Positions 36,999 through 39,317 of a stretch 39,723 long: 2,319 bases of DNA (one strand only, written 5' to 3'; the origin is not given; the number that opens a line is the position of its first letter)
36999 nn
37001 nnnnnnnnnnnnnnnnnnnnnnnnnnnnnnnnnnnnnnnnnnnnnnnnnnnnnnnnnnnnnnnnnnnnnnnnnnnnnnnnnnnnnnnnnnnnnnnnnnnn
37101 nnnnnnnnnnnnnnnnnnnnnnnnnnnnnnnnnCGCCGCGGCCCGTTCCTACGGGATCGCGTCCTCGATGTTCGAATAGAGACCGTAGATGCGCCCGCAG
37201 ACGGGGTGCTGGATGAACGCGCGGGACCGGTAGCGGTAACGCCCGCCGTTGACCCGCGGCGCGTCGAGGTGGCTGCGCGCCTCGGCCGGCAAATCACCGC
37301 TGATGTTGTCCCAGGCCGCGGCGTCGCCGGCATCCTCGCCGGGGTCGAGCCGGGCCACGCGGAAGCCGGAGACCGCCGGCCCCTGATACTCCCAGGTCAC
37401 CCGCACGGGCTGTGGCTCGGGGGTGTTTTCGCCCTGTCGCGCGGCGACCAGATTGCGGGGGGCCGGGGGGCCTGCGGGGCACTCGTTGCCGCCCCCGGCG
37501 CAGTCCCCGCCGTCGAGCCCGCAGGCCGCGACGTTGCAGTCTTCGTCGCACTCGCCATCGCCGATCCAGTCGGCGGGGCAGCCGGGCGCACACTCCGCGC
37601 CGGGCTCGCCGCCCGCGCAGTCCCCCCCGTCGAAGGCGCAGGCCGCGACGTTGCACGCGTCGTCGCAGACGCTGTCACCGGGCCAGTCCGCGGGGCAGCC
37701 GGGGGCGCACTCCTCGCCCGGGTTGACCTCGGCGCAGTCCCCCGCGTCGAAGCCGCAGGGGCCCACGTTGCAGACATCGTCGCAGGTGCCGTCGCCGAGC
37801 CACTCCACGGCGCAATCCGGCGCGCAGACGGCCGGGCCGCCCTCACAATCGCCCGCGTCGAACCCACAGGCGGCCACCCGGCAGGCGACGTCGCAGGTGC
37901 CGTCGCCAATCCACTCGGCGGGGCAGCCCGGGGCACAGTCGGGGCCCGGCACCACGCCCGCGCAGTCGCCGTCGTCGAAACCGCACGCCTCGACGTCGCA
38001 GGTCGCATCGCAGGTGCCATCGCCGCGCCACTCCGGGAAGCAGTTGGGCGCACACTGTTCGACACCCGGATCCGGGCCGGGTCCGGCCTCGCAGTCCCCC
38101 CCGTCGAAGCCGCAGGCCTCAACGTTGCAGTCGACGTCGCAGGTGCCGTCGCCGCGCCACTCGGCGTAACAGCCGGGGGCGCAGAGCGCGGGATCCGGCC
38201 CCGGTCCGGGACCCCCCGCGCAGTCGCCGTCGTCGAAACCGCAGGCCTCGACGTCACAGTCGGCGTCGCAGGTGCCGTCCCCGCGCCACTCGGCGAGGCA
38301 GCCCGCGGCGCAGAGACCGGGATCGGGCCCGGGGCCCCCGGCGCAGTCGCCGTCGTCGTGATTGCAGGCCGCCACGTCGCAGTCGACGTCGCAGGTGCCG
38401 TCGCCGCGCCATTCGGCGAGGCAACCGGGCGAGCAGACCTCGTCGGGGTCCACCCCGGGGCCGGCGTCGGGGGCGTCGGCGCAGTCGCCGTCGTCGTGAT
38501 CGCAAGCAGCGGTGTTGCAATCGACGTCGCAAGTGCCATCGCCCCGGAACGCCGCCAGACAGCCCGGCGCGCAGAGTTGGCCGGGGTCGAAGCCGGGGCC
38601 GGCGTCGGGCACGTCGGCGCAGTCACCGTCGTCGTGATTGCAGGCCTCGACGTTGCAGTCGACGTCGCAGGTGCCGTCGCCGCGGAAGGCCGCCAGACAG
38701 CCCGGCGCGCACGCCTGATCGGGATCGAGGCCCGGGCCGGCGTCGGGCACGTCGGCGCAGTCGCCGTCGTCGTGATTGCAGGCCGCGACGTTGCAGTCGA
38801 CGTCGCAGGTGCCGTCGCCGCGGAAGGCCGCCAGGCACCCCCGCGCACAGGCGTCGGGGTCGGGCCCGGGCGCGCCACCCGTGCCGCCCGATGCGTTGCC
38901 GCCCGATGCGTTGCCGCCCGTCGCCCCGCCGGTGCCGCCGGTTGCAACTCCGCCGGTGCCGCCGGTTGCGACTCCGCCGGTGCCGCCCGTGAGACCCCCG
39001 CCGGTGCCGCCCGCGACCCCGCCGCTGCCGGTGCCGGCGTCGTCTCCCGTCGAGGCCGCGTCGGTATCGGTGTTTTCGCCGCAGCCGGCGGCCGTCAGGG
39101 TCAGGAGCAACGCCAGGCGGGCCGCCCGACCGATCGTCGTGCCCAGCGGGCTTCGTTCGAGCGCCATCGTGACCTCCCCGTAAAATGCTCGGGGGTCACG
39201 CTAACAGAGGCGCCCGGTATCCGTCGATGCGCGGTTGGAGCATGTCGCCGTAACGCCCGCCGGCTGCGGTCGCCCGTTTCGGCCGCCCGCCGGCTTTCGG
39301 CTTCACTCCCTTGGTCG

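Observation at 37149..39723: Two adjacent genes encoding proteins built from tandem Lin-12/Notch (LNR) repeats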

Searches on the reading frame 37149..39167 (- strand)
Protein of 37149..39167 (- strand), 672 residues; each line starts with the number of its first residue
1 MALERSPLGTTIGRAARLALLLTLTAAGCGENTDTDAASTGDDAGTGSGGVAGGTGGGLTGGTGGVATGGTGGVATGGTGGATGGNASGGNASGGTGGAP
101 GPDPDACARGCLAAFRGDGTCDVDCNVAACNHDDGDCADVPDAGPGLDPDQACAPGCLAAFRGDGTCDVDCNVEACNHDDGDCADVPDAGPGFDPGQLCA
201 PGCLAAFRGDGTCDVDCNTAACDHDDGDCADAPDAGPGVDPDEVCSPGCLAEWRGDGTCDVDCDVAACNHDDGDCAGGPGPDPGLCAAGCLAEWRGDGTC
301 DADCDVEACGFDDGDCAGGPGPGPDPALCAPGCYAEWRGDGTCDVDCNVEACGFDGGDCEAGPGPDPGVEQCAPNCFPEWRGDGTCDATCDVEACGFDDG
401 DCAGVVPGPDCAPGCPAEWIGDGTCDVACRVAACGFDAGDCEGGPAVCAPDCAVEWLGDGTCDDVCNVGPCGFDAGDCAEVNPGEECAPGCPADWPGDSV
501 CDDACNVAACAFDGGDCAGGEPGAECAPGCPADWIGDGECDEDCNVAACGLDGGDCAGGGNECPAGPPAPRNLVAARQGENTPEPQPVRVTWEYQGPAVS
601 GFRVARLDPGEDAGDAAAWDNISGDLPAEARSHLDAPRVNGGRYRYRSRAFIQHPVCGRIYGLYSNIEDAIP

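Call 7: search_protein_families(library=pfam, proteins=[window:37149-39167:-], max_evalue=1)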
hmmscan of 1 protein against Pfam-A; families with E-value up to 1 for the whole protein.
window:37149-39167:- (672 aa): 1 family
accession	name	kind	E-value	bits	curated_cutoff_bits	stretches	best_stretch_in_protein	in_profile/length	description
PF00066.22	Notch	-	2e-69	230.1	21.2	11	329-360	4-36/36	LNR domain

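Call 12: search_protein_families(library=ncbifam, proteins=[window:37149-39167:-], max_evalue=0.1)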
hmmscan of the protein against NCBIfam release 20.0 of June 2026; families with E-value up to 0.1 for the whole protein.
window:37149-39167:- (672 aa): 0 families

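Call 13: search_solved_structures(query=window:37149-39167:-, max_evalue=0.01, show_alignments=2)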
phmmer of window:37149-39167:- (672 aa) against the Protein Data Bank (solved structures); distinct sequences matched with E-value up to 0.01: 9.
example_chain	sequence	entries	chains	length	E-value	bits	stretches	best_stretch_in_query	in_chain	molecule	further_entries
7s05_B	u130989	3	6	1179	5.5e-13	51.4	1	407-518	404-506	N-acetylglucosamine-1-phosphotransferase subunits alpha/beta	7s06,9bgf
2oo4_A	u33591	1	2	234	6.7e-10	41.2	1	447-559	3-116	Neurogenic locus notch homolog protein 2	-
3i08_A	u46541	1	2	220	1.3e-09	40.3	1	448-558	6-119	Neurogenic locus notch homolog protein 1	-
3l95_X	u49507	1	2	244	1.8e-09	39.7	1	447-558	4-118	Neurogenic locus notch homolog protein 1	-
3eto_A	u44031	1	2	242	2.4e-09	39.3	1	448-558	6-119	Neurogenic locus notch homolog protein 1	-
7abv_A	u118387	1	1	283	6.8e-09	37.8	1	449-558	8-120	Neurogenic locus notch homolog protein 1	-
6xsw_C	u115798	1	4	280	1.9e-08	36.3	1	457-558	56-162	Neurogenic locus notch homolog protein 3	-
4zlp_A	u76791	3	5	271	2.5e-08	36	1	456-558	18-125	Neurogenic locus notch homolog protein 3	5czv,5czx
7dxi_A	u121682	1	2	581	7.6e-07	31.1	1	409-447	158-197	FI02838p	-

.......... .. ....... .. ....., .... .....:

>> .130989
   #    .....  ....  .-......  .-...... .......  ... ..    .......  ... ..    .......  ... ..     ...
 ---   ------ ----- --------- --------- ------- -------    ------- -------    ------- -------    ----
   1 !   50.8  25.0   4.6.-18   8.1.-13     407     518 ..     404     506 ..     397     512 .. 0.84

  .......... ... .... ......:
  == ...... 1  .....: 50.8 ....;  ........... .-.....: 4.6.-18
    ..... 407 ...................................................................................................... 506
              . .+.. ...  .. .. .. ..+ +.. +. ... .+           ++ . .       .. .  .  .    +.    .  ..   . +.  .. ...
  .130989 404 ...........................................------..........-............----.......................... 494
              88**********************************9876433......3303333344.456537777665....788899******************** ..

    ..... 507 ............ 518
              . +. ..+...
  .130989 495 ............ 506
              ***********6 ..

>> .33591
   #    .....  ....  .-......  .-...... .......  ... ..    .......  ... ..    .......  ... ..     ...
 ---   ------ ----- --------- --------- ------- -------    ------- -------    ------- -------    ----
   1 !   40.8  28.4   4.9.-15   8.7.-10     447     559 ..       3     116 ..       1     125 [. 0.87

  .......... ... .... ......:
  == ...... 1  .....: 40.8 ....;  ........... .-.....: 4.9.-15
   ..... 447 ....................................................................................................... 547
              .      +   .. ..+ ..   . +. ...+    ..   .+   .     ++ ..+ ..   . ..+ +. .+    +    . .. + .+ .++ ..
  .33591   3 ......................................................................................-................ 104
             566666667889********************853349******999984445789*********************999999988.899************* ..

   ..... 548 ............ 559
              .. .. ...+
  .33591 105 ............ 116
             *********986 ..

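Call 14: find_homologous_proteins(query=window:37149-39167:-, max_evalue=0.00001)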
Query window:37149-39167:- (672 aa): 99 proteins with E <= 0.00001 among 8000 candidates.
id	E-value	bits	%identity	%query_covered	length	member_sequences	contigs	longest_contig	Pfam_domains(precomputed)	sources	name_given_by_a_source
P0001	1.3e-79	287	32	67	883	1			PF00066.23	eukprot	eukprot:Clim_evm19s208 gene=Clim_evmTU19s208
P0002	2.1e-79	286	36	68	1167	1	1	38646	PF00066.23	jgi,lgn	jgi:hypothetical protein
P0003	8.2e-69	251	48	40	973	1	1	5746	PF02868.22,PF03382.21,PF00066.23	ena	-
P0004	1.0e-65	241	33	70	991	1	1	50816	PF00066.23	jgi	jgi:hypothetical protein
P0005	2.6e-62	230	40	60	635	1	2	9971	PF00066.23,PF00652.29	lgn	-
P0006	5.9e-59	218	48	24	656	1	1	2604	PF00066.23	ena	-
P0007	1.6e-49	187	36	66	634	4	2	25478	PF00066.23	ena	-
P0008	2.1e-49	187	52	23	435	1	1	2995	PF00066.23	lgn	-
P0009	2.7e-47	180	45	25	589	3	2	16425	PF00066.23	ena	-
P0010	8.9e-46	175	52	28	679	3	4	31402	PF00066.23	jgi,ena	-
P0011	4.0e-42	163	42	40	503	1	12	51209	PF00066.23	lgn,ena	-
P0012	2.6e-38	150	31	74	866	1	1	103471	PF00066.23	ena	-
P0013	9.6e-38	148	33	68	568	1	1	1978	PF00066.23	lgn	-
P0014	6.3e-37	146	42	54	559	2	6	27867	PF00066.23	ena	-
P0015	1.0e-33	135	37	52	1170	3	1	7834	PF00066.23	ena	-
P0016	1.3e-32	131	37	42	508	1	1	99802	PF02469.28,PF00066.23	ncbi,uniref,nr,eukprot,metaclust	ncbi:unnamed protein product [Vitrella brassicaformis CCMP3155]|uniref:FAS1 domain-containing protei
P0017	9.1e-30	122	38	35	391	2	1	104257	PF00066.23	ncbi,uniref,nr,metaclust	ncbi:notch domain-containing protein [Cyclospora cayetanensis]|uniref:Notch domain-containing protei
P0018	1.2e-29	122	33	66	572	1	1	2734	PF00066.23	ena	-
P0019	1.6e-29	121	56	22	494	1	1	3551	PF00066.23,PF13946.12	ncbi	-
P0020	2.5e-29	120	46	25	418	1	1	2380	PF00066.23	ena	-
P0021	1.1e-28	118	33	61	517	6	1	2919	PF00066.23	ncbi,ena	-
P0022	3.6e-28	117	39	38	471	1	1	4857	PF00066.23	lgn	-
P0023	6.3e-28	116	29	66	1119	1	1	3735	PF00066.23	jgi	-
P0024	1.6e-27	114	34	64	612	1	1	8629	PF00066.23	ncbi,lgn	-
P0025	2.6e-27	114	37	34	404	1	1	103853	PF00066.23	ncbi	ncbi:hypothetical protein ACSSS7_007414 [Eimeria intestinalis]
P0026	4.0e-27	113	32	69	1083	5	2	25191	PF00066.23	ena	-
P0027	4.6e-27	113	32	65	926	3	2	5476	PF00066.23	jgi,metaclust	metaclust:\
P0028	8.9e-27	112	36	40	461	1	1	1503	PF00066.23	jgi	jgi:hypothetical protein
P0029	9.8e-27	112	45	34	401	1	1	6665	PF00066.23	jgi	jgi:hypothetical protein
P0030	3.5e-26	110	38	35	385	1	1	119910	PF00066.23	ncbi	ncbi:hypothetical protein Efla_000849 [Eimeria flavescens]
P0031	5.4e-26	109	37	34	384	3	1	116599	PF00066.23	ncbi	ncbi:hypothetical protein Esti_005553 [Eimeria stiedai]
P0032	5.9e-26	109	32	66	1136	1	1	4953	PF00066.23,PF21959.3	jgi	-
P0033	9.9e-26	109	33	48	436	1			PF00066.23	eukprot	eukprot:Selendium_serpulae@DN6168_c0_g1_i1.p1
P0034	3.6e-24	103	31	66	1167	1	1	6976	PF00066.23,PF21959.3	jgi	-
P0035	5.2e-24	103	41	25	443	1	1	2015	PF00066.23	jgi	jgi:hypothetical protein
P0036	5.8e-24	103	49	18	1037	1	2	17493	PF00066.23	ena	-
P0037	1.1e-23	102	60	18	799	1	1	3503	PF00066.23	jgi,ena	-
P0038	1.3e-23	102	49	18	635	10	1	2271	PF00066.23,PF00051.24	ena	-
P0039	2.8e-23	100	41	40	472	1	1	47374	PF00066.23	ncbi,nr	ncbi:LNR domain protein [Pelomyxa schiedti]|nr:LNR domain protein [Pelomyxa schiedti]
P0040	1.8e-22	98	56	18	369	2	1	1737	PF00066.23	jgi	-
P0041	1.9e-22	98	35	52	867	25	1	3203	PF00066.23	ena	-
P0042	1.9e-22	98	33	64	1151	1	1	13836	PF00066.23,PF21959.3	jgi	-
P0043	1.9e-22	98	41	23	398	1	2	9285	PF00066.23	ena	-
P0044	1.3e-21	95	32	66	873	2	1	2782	PF00066.23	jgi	-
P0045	4.2e-21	93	48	18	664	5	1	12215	PF00066.23,PF00051.24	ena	-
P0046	4.6e-21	93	41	33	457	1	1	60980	PF00066.23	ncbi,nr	ncbi:LNR domain protein [Pelomyxa schiedti]|nr:LNR domain protein [Pelomyxa schiedti]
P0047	8.9e-21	92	35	52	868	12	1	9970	PF00066.23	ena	-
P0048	1.2e-20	92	30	59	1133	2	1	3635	PF00066.23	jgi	-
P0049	2.0e-20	91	46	30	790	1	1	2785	PF00066.23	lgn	-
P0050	5.5e-20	90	38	33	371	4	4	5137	PF00066.23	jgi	jgi:hypothetical protein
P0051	2.7e-19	87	33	37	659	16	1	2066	PF00431.27,PF00066.23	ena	-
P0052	3.0e-19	87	36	40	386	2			PF00066.23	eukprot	eukprot:GHVT01047609.1.p1 GENE.GHVT01047609.1~~GHVT01047609.1.p1 ORF type:complete len:387 (-),score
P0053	1.3e-18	85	31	65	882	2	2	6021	PF00066.23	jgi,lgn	jgi:hypothetical protein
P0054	1.1e-17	82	33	59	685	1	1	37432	PF00066.23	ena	-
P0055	1.2e-17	82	31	40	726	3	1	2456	PF00066.23,PF00040.25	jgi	jgi:hypothetical protein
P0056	1.7e-17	81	54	15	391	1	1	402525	PF00066.23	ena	-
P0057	1.7e-17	81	50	18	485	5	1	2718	PF00066.23,PF00051.24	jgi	jgi:hypothetical protein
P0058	1.8e-17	81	61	11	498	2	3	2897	PF00066.23,PF07603.18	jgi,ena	-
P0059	3.3e-17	80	36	42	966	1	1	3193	PF00066.23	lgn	-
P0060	1.3e-16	78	31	51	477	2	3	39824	PF00066.23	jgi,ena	jgi:hypothetical protein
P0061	1.4e-16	78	35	39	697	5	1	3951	PF00066.23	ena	-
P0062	3.7e-16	77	39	40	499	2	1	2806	PF00066.23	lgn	-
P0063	5.5e-16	76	47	18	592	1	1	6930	PF00066.23,PF00051.24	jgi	jgi:hypothetical protein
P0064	6.7e-16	76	50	12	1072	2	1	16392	PF00066.23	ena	-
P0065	1.1e-15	75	32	70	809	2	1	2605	PF00066.23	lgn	-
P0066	1.6e-15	75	30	72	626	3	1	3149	PF00066.23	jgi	-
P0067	5.4e-15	73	31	52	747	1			PF00066.23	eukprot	eukprot:scaffold6229_cov178-Chaetoceros_neogracile.AAC.3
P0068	1.1e-14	72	53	15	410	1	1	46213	PF00066.23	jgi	jgi:hypothetical protein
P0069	1.1e-13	69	38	33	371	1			PF00066.23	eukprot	eukprot:SAG11_NODE_394_length_9826_cov_3.333607_11_plen_372_part_00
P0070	1.5e-13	68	41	22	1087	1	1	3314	PF00066.23,PF04886.17,PF00652.29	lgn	-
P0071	2.5e-13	68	32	39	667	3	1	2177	PF00066.23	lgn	-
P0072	2.8e-13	67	39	25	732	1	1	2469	PF00066.23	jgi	jgi:hypothetical protein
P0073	1.0e-12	65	38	21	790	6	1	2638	PF00066.23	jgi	-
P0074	1.8e-12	65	41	18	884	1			PF11380.14,PF26737.1,PF17102.11,PF00066.23,PF17103.11,PF17101.11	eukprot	eukprot:g2576.t1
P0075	3.0e-12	64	38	11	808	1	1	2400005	PF11380.14,PF17102.11,PF00066.23,PF17103.11,PF17101.11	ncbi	ncbi:hypothetical protein RCL1_003342 [Eukaryota sp. TZLM3-RCL]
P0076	4.3e-12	63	55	10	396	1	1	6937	PF00431.27,PF00066.23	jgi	jgi:hypothetical protein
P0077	4.4e-12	63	38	27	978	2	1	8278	PF00066.23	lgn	-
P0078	5.8e-12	63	31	46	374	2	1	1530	PF00066.23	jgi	jgi:phage FluMu protein Com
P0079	2.2e-11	61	35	22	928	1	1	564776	PF11380.14,PF17102.11,PF00066.23,PF17103.11,PF17101.11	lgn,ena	-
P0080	2.9e-11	61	63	11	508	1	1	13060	PF00066.23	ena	-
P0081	2.2e-10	58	45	11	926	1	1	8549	PF11380.14,PF26737.1,PF17102.11,PF00066.23,PF17103.11,PF18440.8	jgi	-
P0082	2.3e-10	58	39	23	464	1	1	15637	PF01033.23,PF00066.23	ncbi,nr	ncbi:MAG: LNR domain-containing protein [Myxococcota bacterium]|nr:LNR domain-containing protein [My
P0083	7.3e-10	56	42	38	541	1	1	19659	PF00066.23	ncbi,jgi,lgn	jgi:hypothetical protein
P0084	9.9e-10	56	41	23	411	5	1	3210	PF00066.23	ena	-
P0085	1.4e-9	55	30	67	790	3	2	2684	PF00066.23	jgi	-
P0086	1.6e-9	55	45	11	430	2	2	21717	PF11380.14,PF00066.23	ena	-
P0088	2.2e-9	54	37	28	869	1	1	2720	PF00066.23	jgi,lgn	-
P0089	4.1e-9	54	32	32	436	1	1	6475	PF05708.19,PF00066.23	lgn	-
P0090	5.0e-9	53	35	17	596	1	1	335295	PF17102.11,PF00066.23,PF17103.11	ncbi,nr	ncbi:hypothetical protein JL720_12078 [Aureococcus anophagefferens]|nr:hypothetical protein JL720_12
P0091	1.5e-8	52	39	13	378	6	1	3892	PF11380.14,PF00066.23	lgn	-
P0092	3.4e-8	51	35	19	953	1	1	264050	PF11380.14,PF17102.11,PF00066.23,PF17103.11,PF17101.11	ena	-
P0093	1.7e-7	48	38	25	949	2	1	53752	PF00066.23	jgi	jgi:hypothetical protein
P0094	3.5e-7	47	41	16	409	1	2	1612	PF00066.23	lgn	-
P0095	3.8e-7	47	42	17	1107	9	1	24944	PF11380.14,PF17102.11,PF00066.23,PF17103.11,PF17101.11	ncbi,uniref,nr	ncbi:hypothetical protein DYB30_002385 [Aphanomyces astaci]|uniref:LNR domain-containing protein n=1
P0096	4.1e-7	47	29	58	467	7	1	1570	PF00066.23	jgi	-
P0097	9.5e-7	46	40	17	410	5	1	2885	PF00066.23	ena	-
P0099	6.2e-6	43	55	10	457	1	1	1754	PF00431.27,PF00066.23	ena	-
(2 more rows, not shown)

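Call 16: find_related_loci(query=window:37149-39167:-, collection=genome_contigs, flank=10000)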
Query window:37149-39167:- (672 aa) in genome_contigs; peptide patterns used: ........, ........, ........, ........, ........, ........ (x = any residue, [..] = any of these).
44 stretches matched a pattern; 1 encode a relative of the query (tblastn E <= 1e-3); 1 distinct loci.
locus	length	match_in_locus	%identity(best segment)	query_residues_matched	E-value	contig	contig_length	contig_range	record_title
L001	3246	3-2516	81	107-672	0e+0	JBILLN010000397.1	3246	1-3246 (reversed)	MAG: Bradymonadia bacterium isolate ME2017-08-05_3300034118_group7_bin165 Rohwer_bin1474_scaffold_43141_c1, whole genome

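Call 20: find_encoding_contigs(protein=window:37149-39167:-, flank=10000, max_places=6)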
Protein window:37149-39167:- (672 aa): no gene with exactly this product is on record in the collection.

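Call 22: find_related_loci(query=window:37149-39167:-, collection=metagenome_contigs, flank=10000)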
Query window:37149-39167:- (672 aa) in metagenome_contigs; peptide patterns used: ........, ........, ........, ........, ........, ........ (x = any residue, [..] = any of these).
67 stretches matched a pattern; 5 encode a relative of the query (tblastn E <= 1e-3); 5 distinct loci.
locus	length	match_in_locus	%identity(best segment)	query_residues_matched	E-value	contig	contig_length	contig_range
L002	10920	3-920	97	102-672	0e+0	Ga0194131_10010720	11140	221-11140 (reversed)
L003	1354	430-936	54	103-556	2e-47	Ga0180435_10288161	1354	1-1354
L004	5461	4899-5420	35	57-544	9e-12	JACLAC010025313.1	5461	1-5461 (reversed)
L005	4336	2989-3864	37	112-481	1e-6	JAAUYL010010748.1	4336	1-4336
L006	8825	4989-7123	34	160-559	2e-5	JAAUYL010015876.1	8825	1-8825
